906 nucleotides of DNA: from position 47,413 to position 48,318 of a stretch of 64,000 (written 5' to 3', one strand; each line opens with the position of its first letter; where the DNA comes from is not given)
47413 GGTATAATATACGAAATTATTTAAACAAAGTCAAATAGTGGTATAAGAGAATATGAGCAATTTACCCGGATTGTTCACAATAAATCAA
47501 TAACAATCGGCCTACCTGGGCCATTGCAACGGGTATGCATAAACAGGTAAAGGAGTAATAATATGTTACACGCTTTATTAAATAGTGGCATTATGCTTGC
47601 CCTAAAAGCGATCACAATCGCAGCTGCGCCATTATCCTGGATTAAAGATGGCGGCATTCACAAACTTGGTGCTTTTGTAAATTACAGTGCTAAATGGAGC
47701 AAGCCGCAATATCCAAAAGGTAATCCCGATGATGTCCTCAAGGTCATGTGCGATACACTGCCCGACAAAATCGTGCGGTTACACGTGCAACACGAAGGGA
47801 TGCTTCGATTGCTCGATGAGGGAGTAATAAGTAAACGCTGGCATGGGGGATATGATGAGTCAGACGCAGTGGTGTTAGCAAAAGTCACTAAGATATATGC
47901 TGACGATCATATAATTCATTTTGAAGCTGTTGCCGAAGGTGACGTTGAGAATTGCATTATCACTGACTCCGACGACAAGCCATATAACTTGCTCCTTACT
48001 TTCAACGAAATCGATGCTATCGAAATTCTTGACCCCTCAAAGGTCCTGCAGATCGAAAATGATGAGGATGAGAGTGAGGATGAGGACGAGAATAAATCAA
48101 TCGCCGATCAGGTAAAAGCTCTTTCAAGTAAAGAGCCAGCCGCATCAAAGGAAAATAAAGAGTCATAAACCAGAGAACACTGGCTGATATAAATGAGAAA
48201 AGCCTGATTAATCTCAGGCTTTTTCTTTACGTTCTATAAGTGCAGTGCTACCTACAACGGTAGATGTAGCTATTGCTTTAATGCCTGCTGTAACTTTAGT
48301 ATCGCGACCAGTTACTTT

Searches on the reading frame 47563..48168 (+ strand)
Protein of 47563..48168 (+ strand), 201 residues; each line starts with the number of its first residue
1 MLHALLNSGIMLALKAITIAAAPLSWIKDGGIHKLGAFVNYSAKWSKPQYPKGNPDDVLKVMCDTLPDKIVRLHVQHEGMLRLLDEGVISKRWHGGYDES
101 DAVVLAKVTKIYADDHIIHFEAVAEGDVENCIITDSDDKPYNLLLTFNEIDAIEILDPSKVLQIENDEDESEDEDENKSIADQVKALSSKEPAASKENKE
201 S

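Call 34: find_encoding_contigs(protein=window:47563-48168:+, flank=10000, max_places=1)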
Protein window:47563-48168:+ (201 aa): 15 contigs read that carry it; 1 place shown.
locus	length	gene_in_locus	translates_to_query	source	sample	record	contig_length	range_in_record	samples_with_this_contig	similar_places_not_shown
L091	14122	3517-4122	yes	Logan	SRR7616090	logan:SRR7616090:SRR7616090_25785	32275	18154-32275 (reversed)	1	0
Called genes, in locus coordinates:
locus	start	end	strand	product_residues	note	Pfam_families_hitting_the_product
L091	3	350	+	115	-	?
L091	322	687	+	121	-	-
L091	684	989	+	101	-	-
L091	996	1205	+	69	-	-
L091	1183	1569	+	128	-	-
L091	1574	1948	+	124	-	-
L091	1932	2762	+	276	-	-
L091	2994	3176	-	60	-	-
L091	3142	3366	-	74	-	-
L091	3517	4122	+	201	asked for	-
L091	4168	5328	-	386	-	-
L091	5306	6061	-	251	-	-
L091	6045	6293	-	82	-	-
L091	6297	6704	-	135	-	-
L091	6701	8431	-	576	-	-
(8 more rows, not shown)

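Call 64: search_protein_families(library=phrogs, proteins=[window:47563-48165:+], max_evalue=0.01)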
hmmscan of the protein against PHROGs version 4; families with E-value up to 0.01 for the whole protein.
window:47563-48165:+ (201 aa): 0 families
